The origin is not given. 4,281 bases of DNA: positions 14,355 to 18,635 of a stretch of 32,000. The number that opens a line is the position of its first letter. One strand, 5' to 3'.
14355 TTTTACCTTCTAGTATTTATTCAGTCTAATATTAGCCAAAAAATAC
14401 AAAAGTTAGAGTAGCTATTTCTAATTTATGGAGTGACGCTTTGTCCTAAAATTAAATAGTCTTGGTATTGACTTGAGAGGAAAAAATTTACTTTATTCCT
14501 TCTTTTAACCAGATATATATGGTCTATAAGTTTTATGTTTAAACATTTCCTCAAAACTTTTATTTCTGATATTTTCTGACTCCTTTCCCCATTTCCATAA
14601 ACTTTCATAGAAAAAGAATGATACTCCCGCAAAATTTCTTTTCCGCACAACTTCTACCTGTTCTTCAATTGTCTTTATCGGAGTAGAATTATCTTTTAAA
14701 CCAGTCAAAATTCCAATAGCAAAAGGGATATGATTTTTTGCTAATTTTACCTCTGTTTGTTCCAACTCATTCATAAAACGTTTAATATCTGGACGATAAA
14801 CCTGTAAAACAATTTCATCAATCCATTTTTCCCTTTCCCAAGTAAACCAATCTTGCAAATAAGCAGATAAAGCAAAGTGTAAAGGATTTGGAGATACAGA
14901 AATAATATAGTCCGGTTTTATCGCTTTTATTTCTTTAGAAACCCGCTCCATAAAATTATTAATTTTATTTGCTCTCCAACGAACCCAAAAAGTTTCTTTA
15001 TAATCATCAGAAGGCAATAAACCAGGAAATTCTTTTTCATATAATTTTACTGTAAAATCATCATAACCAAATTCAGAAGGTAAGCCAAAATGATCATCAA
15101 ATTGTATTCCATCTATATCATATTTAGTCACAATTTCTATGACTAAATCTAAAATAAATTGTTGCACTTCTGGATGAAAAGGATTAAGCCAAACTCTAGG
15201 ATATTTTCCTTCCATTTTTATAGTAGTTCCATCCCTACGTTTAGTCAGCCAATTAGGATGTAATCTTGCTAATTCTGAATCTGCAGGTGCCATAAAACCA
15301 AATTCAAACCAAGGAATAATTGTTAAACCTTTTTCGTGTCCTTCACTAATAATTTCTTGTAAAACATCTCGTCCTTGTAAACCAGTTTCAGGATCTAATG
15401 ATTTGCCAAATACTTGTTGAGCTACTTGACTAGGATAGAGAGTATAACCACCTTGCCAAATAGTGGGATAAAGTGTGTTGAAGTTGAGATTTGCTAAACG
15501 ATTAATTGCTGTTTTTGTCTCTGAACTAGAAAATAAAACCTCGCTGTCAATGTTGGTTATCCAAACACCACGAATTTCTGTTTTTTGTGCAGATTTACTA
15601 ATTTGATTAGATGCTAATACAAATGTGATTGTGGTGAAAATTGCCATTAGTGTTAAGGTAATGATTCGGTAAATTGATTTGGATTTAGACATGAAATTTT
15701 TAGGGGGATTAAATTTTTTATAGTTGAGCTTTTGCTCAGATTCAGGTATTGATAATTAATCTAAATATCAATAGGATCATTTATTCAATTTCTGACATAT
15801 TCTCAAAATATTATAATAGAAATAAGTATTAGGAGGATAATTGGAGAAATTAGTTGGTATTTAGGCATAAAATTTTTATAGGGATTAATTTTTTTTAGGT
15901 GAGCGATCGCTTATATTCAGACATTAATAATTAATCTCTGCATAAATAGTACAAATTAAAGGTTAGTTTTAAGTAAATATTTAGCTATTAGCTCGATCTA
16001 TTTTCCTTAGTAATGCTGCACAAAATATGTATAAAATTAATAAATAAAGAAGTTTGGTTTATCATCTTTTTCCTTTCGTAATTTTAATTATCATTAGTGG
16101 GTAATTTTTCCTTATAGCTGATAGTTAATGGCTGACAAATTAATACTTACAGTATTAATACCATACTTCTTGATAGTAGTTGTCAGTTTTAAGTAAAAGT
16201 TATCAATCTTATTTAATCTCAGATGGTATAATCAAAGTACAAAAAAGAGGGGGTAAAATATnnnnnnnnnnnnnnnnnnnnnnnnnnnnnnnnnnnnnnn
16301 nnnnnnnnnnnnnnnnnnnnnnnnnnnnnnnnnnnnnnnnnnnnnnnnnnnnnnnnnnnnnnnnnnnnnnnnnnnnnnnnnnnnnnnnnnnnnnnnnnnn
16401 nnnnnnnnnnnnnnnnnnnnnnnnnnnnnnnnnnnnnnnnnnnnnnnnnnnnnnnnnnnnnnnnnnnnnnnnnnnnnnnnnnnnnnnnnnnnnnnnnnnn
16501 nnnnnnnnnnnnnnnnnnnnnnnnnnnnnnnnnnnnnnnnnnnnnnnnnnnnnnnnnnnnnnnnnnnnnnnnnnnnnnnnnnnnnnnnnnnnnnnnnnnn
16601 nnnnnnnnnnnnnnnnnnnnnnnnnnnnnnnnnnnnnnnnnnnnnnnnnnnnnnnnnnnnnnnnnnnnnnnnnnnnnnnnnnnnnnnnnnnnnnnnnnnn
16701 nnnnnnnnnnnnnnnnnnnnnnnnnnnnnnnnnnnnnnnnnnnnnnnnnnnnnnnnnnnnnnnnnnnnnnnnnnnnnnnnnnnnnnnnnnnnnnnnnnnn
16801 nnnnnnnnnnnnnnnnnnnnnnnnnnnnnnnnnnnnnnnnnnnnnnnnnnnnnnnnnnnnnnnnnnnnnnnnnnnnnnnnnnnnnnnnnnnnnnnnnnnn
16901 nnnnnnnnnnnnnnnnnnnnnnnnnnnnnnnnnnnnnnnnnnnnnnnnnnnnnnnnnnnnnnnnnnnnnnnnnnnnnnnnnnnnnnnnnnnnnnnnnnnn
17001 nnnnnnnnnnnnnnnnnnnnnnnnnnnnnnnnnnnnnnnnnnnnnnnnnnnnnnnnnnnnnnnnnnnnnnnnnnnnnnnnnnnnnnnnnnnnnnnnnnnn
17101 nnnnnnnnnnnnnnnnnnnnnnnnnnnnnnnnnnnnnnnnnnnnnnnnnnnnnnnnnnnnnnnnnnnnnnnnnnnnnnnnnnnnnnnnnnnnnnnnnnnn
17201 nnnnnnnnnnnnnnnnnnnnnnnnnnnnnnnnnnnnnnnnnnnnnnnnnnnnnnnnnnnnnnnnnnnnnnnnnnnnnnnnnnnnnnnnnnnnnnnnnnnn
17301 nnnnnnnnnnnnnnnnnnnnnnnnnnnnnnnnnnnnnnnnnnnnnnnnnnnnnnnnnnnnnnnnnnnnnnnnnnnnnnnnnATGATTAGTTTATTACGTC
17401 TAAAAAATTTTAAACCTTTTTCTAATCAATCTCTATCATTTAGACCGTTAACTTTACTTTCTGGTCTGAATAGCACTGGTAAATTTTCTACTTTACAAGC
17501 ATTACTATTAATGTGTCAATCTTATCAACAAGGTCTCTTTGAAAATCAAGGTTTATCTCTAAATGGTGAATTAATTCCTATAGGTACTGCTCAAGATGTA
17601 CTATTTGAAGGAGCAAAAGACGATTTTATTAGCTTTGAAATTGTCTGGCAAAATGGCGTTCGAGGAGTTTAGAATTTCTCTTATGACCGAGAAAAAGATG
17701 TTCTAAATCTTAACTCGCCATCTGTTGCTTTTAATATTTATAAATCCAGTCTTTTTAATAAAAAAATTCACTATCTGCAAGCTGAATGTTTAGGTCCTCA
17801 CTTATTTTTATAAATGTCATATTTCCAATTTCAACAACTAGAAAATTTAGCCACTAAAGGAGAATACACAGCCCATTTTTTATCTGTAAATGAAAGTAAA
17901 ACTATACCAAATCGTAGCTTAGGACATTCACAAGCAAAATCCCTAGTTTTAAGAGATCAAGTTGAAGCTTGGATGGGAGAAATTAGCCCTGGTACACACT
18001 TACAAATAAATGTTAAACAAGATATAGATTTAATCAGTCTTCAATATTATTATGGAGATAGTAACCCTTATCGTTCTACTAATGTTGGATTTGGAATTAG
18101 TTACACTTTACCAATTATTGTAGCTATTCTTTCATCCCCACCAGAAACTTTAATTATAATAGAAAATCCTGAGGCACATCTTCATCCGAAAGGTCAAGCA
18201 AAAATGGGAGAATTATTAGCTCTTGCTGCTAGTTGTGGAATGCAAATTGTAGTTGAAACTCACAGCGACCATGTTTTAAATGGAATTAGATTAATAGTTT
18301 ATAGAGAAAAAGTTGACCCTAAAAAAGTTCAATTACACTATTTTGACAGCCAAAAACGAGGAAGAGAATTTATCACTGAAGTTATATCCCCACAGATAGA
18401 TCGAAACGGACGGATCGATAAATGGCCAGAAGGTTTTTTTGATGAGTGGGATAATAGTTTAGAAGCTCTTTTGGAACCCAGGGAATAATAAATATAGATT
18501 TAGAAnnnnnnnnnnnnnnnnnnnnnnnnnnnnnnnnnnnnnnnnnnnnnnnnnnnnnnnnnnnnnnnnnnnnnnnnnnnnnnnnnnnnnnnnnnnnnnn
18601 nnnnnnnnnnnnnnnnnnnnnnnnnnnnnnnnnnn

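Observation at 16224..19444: Compact three-gene defence-like operon: DUF262 protein, DUF3696-type ATPase, unknown protein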

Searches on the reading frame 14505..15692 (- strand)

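Call 12: search_protein_families(library=ncbifam, proteins=[window:14505-15692:-], max_evalue=0.00001)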
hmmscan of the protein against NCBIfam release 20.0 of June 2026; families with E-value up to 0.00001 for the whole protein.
window:14505-15692:- (395 aa): 0 families

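Call 73: search_protein_families(library=pfam, proteins=[window:14505-15689:-], max_evalue=0.01)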
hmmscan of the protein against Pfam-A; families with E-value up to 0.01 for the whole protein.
window:14505-15689:- (394 aa): 7 families
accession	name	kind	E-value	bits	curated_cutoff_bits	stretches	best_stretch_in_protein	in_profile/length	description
PF02638.21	GHL10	-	1.1e-101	340.5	27.9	1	38-338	1-301/311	Glycosyl hydrolase-like 10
PF14871.12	GHL6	-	3.5e-10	40.6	35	1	79-198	24-131/132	Hypothetical glycosyl hydrolase 6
PF02065.24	Melibiase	-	2.1e-07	30.7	27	1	108-199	104-191/347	Melibiase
PF13200.12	DUF4015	-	2.7e-05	23.9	27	1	136-257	85-186/313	Putative glycosyl hydrolase domain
PF13199.12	Glyco_hydro_66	-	0.00042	19.5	23.7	1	55-203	109-261/546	Glycosyl hydrolase family 66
PF14883.12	GHL13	-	0.0012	18.4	27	1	159-261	113-217/324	Hypothetical glycosyl hydrolase family 13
PF01055.32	Glyco_hydro_31_2nd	-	0.01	15.7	23.5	0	111-207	65-162/328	Glycosyl hydrolases family 31 TIM-barrel domain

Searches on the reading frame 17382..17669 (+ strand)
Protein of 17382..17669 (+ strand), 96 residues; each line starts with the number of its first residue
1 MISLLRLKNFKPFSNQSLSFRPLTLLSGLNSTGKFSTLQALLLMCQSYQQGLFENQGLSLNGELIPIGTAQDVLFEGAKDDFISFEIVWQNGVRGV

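Call 6: search_protein_families(library=pfam, proteins=[window:17382-17669:+], max_evalue=0.1)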
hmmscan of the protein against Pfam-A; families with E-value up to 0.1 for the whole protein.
window:17382-17669:+ (96 aa): 5 families
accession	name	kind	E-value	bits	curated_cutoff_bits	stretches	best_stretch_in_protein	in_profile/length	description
PF13175.12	AAA_15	-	3.4e-08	34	32.1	1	1-48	1-50/374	AAA ATPase domain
PF13476.12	AAA_23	-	6.7e-06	27.3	27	1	5-57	2-55/201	AAA domain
PF13514.12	AAA_27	-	0.00049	20.2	22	1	2-42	3-47/206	AAA domain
PF02463.25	SMC_N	-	0.026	14.4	40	1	2-43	2-47/220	RecF/RecN/SMC N terminal domain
PF13555.12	AAA_29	-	0.051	13.8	27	1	5-44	4-47/61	P-loop containing region of AAA domain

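Call 7: search_protein_families(library=padloc, proteins=[window:17382-17669:+], max_evalue=0.1)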
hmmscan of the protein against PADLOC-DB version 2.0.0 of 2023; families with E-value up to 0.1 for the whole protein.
window:17382-17669:+ (96 aa): 70 families (the best 25 are shown)
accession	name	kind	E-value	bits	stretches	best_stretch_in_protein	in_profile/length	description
PDLC03878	NsnB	-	4.6e-25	87.1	1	1-90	1-88/345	-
PDLC04148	HEC-03B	-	4.4e-11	40.5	1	1-90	1-91/458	-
PDLC02979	AriA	-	5.7e-09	34.2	1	1-48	1-50/373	-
PDLC04393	PDC-M07A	-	2.1e-08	31.6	1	1-77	1-78/435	-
PDLC04392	PDC-M07A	-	2.2e-08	31.6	1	1-49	1-49/432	-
PDLC04389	PDC-M07A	-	3e-08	31.1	1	2-44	6-48/443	-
PDLC00278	PtuA1|PtuA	-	9.6e-08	29.7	1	2-55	3-57/436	AAA ATPase domain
PDLC04391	PDC-M07A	-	1.9e-07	28.4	1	1-49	1-49/412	-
PDLC00267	PtuA1|PtuA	-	1.2e-06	25.9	1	2-59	3-61/438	AAA ATPase domain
PDLC04541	PDC-M25A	-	1.6e-06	25.5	1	1-49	1-49/380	-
PDLC00067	GajA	-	2e-06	24.6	1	2-54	5-57/604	AAA ATPase domain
PDLC00090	GajA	-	2.6e-06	24.4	1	2-44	3-47/659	AAA ATPase domain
PDLC04178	HEC-01A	-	2.7e-06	24.7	1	2-52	9-59/399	-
PDLC00277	PtuA1|PtuA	-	8e-06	23.3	1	4-56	5-58/423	AAA ATPase domain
PDLC00271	PtuA1|PtuA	-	8.4e-06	23.6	1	2-56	3-58/421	AAA ATPase domain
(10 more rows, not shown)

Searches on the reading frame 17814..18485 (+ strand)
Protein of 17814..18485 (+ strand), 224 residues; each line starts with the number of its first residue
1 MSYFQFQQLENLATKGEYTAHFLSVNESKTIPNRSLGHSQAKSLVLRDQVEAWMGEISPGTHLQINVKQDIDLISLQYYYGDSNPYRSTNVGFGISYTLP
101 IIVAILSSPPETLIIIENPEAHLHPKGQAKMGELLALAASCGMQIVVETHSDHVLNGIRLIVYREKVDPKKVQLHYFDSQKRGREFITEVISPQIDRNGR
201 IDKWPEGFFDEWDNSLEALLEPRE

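Call 6: search_protein_families(library=pfam, proteins=[window:17814-18485:+], max_evalue=0.1)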
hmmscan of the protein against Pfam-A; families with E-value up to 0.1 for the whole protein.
window:17814-18485:+ (224 aa): 4 families
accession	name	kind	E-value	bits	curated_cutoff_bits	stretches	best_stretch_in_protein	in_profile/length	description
PF12476.13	DUF3696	-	2.3e-18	66.6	22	1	168-219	2-52/52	Protein of unknown function (DUF3696)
PF13304.12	AAA_21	-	7.1e-14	53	27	1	67-156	220-304/304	AAA domain, putative AbiEii toxin, Type IV TA system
PF13175.12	AAA_15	-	3.2e-11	43.9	32.1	1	68-154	285-373/374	AAA ATPase domain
PF11398.14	DUF2813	-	0.018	14.9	21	1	113-160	286-330/372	Protein of unknown function (DUF2813)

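Call 7: search_protein_families(library=padloc, proteins=[window:17814-18485:+], max_evalue=0.1)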
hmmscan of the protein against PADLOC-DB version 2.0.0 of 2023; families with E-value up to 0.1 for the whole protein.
window:17814-18485:+ (224 aa): 109 families (the best 25 are shown)
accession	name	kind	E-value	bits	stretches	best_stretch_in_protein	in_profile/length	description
PDLC03878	NsnB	-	1.6e-84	282.6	1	8-221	134-344/345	-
PDLC04148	HEC-03B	-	2.7e-24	84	1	82-210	310-435/458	-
PDLC04707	PDC-M55A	-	2.4e-23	80.8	1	45-211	233-401/421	-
PDLC02979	AriA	-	4.1e-14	51.1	1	64-154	280-372/373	-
PDLC02980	AriA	-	5.7e-13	47.5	1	74-156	221-304/304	-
PDLC04176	HEC-01A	-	8.6e-13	46.4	1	45-156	208-322/371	-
PDLC04032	PD-T4-4_A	-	1.1e-10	39.1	1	110-164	346-400/474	-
PDLC00096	GajA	-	1.3e-09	35.4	1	101-159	276-341/630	AAA ATPase domain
PDLC04177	HEC-01A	-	1.7e-09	35.2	1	102-157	287-342/393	-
PDLC04033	PD-T4-4_A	-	2.8e-09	34.7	1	111-162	326-378/460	-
PDLC00091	GajA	-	4.5e-09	33.7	1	112-188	298-378/627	AAA ATPase domain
PDLC00099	GajA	-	2.7e-08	31.2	1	112-154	300-343/626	AAA ATPase domain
PDLC04214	HEC-02A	-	2.8e-08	31.5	1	110-172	237-299/338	-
PDLC04664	PDC-M47A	-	4.8e-08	30.4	1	111-162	322-373/461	-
PDLC02358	Old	-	6.3e-07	26.6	1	110-154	284-328/578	Old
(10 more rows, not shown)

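Call 13: search_protein_families(library=ncbifam, proteins=[window:17814-18485:+], max_evalue=0.00001)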
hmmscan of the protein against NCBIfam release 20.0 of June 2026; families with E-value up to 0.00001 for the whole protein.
window:17814-18485:+ (224 aa): 0 families
